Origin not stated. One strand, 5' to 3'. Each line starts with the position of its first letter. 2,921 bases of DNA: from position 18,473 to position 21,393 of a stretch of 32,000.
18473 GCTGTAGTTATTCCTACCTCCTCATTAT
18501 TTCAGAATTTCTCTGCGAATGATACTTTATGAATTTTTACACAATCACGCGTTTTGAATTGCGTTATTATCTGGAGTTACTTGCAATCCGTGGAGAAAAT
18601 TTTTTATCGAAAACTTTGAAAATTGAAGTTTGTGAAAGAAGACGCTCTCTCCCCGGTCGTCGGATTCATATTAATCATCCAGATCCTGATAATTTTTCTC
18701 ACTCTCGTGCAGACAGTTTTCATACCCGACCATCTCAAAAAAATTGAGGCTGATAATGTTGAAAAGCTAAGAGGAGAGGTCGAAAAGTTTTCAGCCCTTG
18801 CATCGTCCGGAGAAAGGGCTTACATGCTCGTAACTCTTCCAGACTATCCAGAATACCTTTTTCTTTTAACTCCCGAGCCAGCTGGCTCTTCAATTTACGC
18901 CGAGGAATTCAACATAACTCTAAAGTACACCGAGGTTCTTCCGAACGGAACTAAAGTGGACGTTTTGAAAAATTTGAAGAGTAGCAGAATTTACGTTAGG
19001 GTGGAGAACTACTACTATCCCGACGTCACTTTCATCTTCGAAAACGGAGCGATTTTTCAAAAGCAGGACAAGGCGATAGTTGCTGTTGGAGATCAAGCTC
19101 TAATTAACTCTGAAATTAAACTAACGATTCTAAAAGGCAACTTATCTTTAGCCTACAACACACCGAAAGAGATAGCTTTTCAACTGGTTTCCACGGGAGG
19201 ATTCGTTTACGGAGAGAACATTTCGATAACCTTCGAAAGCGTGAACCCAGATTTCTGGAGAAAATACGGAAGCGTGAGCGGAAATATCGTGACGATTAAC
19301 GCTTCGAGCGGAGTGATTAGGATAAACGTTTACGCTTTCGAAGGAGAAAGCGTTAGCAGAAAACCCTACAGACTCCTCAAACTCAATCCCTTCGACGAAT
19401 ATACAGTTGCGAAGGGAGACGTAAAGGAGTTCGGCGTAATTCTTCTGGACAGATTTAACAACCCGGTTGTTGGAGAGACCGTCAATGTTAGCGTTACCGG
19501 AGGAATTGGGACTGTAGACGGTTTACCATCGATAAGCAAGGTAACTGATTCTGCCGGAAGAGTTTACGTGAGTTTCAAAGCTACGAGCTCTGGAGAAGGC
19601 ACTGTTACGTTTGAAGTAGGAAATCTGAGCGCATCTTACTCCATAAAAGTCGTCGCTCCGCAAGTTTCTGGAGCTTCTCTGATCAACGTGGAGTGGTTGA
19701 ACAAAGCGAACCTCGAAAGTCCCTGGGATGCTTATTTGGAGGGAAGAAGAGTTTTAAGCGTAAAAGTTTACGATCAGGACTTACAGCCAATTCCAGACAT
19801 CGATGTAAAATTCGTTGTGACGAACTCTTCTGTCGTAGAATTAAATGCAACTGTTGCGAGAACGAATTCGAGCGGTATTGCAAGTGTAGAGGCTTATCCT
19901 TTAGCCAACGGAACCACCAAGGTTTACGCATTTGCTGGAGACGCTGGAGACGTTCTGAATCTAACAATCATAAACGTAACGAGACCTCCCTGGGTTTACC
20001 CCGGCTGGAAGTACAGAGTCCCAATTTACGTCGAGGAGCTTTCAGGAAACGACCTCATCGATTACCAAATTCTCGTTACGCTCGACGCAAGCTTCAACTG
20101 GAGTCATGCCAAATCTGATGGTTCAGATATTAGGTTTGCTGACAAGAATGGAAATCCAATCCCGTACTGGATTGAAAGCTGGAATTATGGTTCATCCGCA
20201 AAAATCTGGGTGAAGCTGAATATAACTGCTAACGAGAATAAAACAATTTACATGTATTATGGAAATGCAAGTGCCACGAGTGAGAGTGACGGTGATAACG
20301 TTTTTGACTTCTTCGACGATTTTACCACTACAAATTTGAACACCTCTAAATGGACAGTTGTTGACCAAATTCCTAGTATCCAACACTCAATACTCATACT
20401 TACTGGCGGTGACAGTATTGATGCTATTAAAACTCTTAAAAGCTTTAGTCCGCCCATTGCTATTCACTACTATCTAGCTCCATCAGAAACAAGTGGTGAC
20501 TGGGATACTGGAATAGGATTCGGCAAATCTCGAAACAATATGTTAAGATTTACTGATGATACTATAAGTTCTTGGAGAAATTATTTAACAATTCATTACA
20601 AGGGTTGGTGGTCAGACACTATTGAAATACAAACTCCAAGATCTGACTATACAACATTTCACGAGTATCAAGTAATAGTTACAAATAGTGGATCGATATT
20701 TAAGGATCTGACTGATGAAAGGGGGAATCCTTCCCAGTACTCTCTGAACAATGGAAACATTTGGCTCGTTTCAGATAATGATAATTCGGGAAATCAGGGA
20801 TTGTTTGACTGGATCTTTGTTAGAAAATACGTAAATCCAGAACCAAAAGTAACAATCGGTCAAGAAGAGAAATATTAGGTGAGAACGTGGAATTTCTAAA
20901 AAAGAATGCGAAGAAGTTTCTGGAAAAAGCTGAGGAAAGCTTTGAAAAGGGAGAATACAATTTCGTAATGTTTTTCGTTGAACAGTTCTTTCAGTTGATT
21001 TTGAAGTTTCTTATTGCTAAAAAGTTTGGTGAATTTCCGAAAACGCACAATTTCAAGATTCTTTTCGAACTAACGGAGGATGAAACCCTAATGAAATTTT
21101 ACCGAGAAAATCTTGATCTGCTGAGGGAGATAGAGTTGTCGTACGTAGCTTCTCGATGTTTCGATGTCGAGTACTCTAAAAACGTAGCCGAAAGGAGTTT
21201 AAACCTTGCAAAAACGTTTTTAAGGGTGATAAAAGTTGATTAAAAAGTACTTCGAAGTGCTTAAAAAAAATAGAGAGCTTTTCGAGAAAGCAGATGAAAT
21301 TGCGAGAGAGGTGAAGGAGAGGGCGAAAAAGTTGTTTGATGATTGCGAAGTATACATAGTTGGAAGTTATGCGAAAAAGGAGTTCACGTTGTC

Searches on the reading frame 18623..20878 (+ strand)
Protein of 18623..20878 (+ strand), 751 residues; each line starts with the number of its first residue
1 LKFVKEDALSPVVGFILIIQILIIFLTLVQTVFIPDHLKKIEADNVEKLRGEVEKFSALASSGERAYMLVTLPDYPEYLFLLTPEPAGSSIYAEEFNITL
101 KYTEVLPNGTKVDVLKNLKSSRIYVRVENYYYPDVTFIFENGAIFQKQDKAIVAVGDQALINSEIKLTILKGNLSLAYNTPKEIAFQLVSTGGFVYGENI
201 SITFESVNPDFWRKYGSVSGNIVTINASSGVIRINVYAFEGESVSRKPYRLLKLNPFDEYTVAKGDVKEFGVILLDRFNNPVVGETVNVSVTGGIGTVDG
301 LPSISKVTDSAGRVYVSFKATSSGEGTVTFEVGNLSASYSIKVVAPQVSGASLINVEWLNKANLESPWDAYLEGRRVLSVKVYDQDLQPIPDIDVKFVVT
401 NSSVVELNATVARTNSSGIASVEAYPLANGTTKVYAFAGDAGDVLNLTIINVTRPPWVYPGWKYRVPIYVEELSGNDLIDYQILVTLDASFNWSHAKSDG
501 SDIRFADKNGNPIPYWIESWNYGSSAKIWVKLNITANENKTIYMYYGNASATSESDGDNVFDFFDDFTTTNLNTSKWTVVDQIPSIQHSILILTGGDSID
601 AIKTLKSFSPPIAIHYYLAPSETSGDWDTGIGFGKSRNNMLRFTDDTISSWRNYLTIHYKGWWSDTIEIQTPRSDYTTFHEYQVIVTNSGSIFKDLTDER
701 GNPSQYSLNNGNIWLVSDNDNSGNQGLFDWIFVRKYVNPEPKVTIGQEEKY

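Call 8: search_protein_families(library=pfam, proteins=[window:18623-20878:+], max_evalue=0.01)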
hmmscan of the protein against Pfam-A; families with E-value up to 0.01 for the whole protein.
window:18623-20878:+ (751 aa): 3 families
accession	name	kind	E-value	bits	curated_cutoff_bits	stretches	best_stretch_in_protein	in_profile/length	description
PF10102.14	DUF2341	-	8.4e-32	109.9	23.4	1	499-579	1-83/84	Domain of unknown function (DUF2341)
PF02369.22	Big_1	-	4.9e-18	65.5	34.9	2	267-342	18-91/93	Bacterial Ig-like domain (group 1)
PF07790.16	Pilin_N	-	0.0011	20.2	25.2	0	7-32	1-26/78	Archaeal Type IV pilin, N-terminal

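Call 39: find_encoding_contigs(protein=window:18623-20878:+, flank=3000, max_places=5)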
Protein window:18623-20878:+ (751 aa): no gene with exactly this product is on record in the collection.

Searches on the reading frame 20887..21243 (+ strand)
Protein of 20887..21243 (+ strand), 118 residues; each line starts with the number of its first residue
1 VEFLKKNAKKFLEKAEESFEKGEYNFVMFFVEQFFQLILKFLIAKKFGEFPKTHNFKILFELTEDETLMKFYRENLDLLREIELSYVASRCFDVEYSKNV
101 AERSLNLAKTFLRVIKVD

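Call 8: search_protein_families(library=pfam, proteins=[window:20887-21243:+], max_evalue=0.01)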
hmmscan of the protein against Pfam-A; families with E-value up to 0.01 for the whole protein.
window:20887-21243:+ (118 aa): 1 family
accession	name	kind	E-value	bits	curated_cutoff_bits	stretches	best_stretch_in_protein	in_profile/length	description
PF05168.19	HEPN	-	1.4e-25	90.1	22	1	1-116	1-115/117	HEPN domain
